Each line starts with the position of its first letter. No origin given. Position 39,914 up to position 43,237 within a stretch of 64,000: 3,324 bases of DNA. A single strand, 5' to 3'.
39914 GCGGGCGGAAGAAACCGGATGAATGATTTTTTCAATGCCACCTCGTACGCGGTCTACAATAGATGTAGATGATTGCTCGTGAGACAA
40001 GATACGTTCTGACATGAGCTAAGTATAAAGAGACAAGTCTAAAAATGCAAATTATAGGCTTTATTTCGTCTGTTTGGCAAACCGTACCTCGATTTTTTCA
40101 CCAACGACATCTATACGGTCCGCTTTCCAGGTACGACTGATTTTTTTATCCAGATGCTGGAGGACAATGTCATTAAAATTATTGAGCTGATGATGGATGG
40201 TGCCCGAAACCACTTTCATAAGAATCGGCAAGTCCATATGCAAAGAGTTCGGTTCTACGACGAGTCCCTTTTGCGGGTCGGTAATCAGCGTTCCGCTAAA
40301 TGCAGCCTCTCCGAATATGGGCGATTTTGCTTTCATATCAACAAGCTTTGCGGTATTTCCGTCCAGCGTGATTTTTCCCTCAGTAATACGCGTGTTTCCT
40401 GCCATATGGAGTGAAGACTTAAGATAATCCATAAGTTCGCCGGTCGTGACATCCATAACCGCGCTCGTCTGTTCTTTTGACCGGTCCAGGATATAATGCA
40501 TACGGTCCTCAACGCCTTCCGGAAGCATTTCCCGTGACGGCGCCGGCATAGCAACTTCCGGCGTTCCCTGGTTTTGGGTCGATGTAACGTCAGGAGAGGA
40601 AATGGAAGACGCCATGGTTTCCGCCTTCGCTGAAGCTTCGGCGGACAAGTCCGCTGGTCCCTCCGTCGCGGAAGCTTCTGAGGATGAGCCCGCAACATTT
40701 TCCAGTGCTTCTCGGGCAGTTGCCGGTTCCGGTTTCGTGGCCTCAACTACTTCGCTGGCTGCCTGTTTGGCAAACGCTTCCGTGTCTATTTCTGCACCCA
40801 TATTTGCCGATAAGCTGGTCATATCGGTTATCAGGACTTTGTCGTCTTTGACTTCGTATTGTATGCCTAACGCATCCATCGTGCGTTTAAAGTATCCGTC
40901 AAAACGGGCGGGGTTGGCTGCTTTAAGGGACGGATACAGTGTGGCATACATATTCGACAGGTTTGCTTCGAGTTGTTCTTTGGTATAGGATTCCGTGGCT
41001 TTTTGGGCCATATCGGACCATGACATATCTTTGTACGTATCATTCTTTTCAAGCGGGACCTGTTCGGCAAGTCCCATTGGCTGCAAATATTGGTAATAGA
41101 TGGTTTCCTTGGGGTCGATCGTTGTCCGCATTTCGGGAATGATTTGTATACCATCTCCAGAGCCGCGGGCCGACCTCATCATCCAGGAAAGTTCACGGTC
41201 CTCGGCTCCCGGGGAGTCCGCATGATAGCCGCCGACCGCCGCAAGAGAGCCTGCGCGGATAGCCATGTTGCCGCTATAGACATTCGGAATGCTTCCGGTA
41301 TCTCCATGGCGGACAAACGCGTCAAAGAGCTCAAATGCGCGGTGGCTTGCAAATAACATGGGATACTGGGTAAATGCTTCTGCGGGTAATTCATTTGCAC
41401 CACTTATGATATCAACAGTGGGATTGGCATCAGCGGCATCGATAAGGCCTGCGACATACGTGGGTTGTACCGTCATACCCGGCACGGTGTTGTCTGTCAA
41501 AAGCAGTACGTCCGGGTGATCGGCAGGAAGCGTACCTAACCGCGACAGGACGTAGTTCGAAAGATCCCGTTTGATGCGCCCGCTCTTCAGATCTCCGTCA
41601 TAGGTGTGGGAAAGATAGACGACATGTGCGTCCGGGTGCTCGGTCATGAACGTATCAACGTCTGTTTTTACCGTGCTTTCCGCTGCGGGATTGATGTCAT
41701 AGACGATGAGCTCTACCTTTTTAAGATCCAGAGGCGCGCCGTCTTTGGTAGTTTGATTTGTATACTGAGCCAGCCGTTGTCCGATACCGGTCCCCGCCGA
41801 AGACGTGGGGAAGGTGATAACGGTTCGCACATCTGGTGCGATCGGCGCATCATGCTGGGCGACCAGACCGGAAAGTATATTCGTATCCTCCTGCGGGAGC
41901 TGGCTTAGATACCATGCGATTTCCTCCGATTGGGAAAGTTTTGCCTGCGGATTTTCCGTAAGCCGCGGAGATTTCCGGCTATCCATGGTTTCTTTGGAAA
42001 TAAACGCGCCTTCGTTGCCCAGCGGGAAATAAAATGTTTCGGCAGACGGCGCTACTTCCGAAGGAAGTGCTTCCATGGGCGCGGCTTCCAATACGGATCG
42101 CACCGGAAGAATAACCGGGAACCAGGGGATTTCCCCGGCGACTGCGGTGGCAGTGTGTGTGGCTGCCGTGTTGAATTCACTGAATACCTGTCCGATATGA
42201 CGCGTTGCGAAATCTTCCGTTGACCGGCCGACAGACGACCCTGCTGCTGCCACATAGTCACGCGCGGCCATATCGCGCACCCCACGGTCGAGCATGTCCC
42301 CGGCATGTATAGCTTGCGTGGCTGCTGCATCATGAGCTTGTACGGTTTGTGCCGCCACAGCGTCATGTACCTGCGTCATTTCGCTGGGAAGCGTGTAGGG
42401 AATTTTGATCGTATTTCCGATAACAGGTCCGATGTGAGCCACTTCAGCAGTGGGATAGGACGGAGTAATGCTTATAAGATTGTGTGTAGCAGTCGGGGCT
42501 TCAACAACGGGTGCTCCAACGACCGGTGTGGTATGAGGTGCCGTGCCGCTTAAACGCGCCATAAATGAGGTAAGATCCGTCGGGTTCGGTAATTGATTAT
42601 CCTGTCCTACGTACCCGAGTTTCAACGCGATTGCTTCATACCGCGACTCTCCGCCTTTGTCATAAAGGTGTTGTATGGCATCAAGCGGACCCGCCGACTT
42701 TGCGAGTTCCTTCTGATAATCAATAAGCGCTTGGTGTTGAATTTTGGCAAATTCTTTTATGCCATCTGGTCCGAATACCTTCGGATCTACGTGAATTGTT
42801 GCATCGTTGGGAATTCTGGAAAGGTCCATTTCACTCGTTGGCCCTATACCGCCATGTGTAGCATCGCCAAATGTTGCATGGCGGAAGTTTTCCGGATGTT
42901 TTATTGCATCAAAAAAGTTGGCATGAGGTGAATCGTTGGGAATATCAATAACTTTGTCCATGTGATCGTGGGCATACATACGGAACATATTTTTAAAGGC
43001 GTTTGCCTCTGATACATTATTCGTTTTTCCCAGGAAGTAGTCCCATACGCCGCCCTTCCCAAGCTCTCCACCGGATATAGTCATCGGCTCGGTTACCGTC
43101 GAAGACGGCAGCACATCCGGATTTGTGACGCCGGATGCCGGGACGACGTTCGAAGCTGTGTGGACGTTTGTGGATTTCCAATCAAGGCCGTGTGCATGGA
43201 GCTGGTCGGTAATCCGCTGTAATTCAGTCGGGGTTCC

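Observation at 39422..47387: Giant 2098-aa protein co-oriented with small acidic helical proteins: candidate host-interaction machinery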

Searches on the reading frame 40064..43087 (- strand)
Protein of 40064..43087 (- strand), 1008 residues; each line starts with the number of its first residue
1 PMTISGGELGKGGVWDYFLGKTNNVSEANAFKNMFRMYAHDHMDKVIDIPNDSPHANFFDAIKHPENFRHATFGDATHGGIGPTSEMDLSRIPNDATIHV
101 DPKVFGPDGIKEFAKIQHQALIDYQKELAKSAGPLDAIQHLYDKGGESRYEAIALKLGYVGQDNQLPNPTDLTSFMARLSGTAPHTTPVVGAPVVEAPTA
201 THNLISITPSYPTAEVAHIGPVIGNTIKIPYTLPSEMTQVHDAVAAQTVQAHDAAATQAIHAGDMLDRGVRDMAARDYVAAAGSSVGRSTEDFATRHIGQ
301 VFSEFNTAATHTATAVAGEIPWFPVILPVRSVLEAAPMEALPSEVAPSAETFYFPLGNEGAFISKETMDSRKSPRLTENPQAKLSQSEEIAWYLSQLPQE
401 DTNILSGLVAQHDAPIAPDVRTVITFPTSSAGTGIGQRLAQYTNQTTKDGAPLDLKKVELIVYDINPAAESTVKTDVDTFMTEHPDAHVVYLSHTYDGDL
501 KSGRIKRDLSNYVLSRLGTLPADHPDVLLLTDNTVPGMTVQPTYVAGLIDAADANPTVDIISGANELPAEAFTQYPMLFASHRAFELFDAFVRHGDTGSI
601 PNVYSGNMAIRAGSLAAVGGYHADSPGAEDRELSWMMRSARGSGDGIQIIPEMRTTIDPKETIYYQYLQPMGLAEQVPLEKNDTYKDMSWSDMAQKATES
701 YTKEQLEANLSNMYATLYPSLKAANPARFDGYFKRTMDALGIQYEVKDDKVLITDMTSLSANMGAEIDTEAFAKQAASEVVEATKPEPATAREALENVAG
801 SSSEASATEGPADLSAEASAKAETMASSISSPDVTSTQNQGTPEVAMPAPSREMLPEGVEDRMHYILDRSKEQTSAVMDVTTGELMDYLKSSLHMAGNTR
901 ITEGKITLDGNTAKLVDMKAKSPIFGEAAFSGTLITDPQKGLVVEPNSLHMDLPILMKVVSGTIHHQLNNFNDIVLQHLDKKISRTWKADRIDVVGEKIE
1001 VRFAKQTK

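Call 32: predict_structure(alignment_id=A3)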
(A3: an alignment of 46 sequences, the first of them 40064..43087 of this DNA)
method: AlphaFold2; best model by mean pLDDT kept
length: 1008 residues; sequences in the alignment: 46
mean_pLDDT: 80.7   pTM: 0.52
mean pLDDT of the five models: 80.7, 80.7, 79.4, 77.4, 77.3
residues with pLDDT >= 90: 581; 70-90: 195; 50-70: 58; < 50: 174
segments of 3 or more residues with pLDDT < 50: 78-81, 185-232, 276-292, 297-348, 802-852
pLDDT, mean of each block of 10 residues (from residue 1): 88 93 94 93 88 91 87 60 77 94 94 95 92 92 94 94 87 93 52 35 32 33 33 57 71 71 67 49 39 48 45 40 35 37 46 88 91 96 96 97 97 95 91 81 94 97 85 91 96 91 95 97 96 78 94 95 92 97 96 92 88 98 93 95 93 89 92 92 94 97 97 96 95 98 96 98 93 94 84 69 41 34 27 30 34 70 91 86 92 86 95 95 90 93 93 86 88 91 92 91 88
secondary structure, 60 per line:
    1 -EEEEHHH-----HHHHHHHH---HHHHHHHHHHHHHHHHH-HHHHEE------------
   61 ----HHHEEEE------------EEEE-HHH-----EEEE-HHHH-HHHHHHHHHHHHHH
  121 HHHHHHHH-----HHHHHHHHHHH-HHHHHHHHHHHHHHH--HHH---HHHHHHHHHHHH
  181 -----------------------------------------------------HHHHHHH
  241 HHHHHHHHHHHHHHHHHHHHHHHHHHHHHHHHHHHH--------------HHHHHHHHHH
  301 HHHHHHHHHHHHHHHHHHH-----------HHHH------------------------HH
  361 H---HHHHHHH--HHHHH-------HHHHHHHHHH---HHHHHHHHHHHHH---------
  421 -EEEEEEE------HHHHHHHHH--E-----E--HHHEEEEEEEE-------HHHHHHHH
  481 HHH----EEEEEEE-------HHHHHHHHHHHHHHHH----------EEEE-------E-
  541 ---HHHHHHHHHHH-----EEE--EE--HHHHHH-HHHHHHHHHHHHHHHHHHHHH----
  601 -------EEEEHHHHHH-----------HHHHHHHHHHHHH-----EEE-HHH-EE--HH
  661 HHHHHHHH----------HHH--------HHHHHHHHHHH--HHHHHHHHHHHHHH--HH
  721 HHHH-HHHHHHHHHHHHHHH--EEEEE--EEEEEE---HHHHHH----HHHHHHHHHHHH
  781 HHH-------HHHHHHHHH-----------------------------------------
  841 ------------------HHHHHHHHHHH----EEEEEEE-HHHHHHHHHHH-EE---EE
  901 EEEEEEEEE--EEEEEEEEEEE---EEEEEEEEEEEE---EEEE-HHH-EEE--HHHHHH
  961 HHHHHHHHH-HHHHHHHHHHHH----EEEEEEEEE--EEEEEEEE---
elements in order (helices of 4 or more, strands of 3 or more residues): E2-5 H14-21 H25-41 H43-46 E68-71 E84-87 E97-100 H102-105 H107-128 H134-144 H146-160 H169-180 H234-276 H291-319 H331-334 H365-371 H374-378 H386-395 H399-411 E422-428 H435-443 E458-465 H473-483 E488-494 H502-517 E528-531 H544-554 E560-562 H569-574 H576-596 E608-611 H612-617 H629-641 E647-649 H659-668 H690-700 H703-716 H719-724 H726-740 E743-747 E750-755 H759-764 H769-783 H791-799 H859-869 E874-880 H882-892 E899-909 E912-922 E926-937 E941-944 E950-952 H955-969 H971-982 E987-995 E998-1005

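Call 35: fold_search(model_id=the predicted structure, library=pdb)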
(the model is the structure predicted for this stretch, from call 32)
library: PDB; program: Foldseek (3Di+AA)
matches with E <= 10: 1083; with E <= 0.001: 68
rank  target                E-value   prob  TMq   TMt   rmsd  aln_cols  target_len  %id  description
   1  6yv7_B                8.8e-09  1.00  0.18  0.46  19.6       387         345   14  Mannosyltransferase PcManGT from Pyrobaculum calidifontis (released 2020-07-22)
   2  6yv7_A                1.1e-07  1.00  0.18  0.47  20.1       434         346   13  Mannosyltransferase PcManGT from Pyrobaculum calidifontis (released 2020-07-22)
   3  9omn_B                1.9e-07  1.00  0.15  0.50  11.9       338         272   12  WrtF fucosyltransferase - GDP-2-deoxy-2-fluoro-beta-L-fucose (released 2025-10-29)
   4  9omn_A                1.1e-06  1.00  0.15  0.54  13.3       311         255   14  WrtF fucosyltransferase - GDP-2-deoxy-2-fluoro-beta-L-fucose (released 2025-10-29)
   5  9omh_C                1.1e-06  1.00  0.16  0.54  11.8       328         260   14  WrtF fucosyltransferase - Apo (released 2025-10-29)
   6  9oml_A                1.9e-06  1.00  0.16  0.55  11.8       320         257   16  WrtF fucosyltransferase - acetylated trisaccharide acceptor (released 2025-10-29)
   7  9omj_A                1.9e-06  1.00  0.16  0.52  11.7       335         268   14  WrtF fucosyltransferase - GDP-beta-L-fucose (released 2025-10-29)
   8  9omm_B                2.0e-06  1.00  0.16  0.53  11.9       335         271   13  WrtF fucosyltransferase - tetrasaccharide product (released 2025-10-29)
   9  9omi_B                3.2e-06  1.00  0.16  0.56  13.0       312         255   14  WrtF fucosyltransferase - GDP (released 2025-10-29)
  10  8bz5_C                3.6e-06  1.00  0.17  0.26  16.9       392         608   14  Crystal structure of the L. monocytogenes RmlT in complex with HEPES (released 2023-12-27)
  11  2z87_A                4.6e-06  1.00  0.17  0.27  12.9       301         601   17  Crystal structure of chondroitin polymerase from Escherichia coli strain K4 (K4CP) complexed with UDP-GalNAc and UDP (released 2008-09-16)
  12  9yq4_A                5.1e-06  1.00  0.18  0.33  17.2       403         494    8  Chlorella virus hyaluronan synthase bound to a proofreading UDP-GlcA (released 2025-12-10)
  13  2z86_A                5.4e-06  1.00  0.17  0.27  17.1       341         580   15  Crystal structure of chondroitin polymerase from Escherichia coli strain K4 (K4CP) complexed with UDP-GlcUA and UDP (released 2008-09-16)
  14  8bz5_B                6.3e-06  1.00  0.17  0.26  15.4       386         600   14  Crystal structure of the L. monocytogenes RmlT in complex with HEPES (released 2023-12-27)
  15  8smn_A                6.3e-06  1.00  0.18  0.33  19.1       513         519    7  Xenopus laevis hyaluronan synthase 1, nascent HA polymer bound state (released 2024-05-01)
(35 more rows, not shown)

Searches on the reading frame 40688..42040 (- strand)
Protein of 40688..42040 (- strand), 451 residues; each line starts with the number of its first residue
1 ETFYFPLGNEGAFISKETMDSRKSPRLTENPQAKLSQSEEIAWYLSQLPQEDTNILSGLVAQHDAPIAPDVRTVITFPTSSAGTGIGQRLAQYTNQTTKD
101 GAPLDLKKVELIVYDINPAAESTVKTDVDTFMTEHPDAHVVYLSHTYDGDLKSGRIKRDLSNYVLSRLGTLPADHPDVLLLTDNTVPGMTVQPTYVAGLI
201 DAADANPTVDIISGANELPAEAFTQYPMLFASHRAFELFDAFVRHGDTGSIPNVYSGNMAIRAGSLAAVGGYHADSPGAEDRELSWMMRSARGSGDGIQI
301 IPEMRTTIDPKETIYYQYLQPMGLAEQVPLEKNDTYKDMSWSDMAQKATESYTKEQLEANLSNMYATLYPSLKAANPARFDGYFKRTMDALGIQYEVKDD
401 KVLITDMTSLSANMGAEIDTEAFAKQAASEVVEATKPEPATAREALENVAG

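Call 47: search_solved_structures(query=A6, max_evalue=10, show_alignments=3)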
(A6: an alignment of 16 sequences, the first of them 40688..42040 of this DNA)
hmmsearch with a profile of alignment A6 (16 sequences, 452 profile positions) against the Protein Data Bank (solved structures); distinct sequences matched with E-value up to 10: 1.
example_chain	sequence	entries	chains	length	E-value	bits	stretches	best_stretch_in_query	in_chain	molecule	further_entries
8pbv_A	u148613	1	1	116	0.096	15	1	333-391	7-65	Protein Turandot A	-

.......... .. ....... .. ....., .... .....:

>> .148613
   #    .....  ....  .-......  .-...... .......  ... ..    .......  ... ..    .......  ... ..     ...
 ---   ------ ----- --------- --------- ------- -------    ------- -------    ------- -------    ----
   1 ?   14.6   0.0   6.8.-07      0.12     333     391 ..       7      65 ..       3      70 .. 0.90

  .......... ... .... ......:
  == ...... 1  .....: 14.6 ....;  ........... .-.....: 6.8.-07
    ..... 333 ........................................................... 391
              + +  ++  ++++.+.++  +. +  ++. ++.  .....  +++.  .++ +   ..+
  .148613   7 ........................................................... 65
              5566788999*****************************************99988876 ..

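Call 48: search_protein_families(library=pfam, alignment_id=A6, max_evalue=1)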
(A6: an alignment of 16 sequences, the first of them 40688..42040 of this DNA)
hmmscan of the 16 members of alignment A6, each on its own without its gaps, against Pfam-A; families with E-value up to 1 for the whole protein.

A. member 1, window:40688-42040:- (451 aa): 0 families

B. families by the number of members that match (of 16 scanned): 14 families
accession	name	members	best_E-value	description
PF13506.12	Glyco_transf_21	2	0.0016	Glycosyl transferase family 21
PF13632.12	Glyco_trans_2_3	2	0.0025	Glycosyl transferase family group 2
PF00535.33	Glycos_transf_2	1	0.0071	Glycosyl transferase family 2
PF14337.13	Abi_alpha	1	0.014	Abortive infection alpha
PF03711.20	OKR_DC_1_C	1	0.017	Orn/Lys/Arg decarboxylase, C-terminal domain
PF03801.18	Ndc80_HEC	1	0.028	HEC/Ndc80p family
PF24217.1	DUF7436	1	0.075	Family of unknown function (DUF7436)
PF16133.10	DUF4844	1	0.08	Domain of unknown function (DUF4844)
PF10143.14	PhosphMutase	1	0.084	2,3-bisphosphoglycerate-independent phosphoglycerate mutase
PF01995.21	NRD1_2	1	0.15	NrpR regulatory domains NRD1 and 2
PF22786.2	Tag1_C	1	0.15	Tag1 C-terminal domain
PF19363.4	DUF5939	1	0.16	Family of unknown function (DUF5939)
PF01401.24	Peptidase_M2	1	0.44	Angiotensin-converting enzyme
PF12840.13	HTH_20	1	0.65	Helix-turn-helix domain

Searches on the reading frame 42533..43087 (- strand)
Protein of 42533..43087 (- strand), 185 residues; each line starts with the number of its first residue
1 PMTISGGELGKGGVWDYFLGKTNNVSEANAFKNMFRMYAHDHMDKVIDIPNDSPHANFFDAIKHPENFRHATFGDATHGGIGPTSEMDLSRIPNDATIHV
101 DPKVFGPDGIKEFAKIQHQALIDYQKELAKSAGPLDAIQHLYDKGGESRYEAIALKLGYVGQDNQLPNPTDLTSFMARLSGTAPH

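Call 63: search_solved_structures(query=A7, max_evalue=10, show_alignments=1)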
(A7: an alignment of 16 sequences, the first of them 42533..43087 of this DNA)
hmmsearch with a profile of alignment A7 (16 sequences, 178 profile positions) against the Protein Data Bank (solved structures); distinct sequences matched with E-value up to 10: 0.
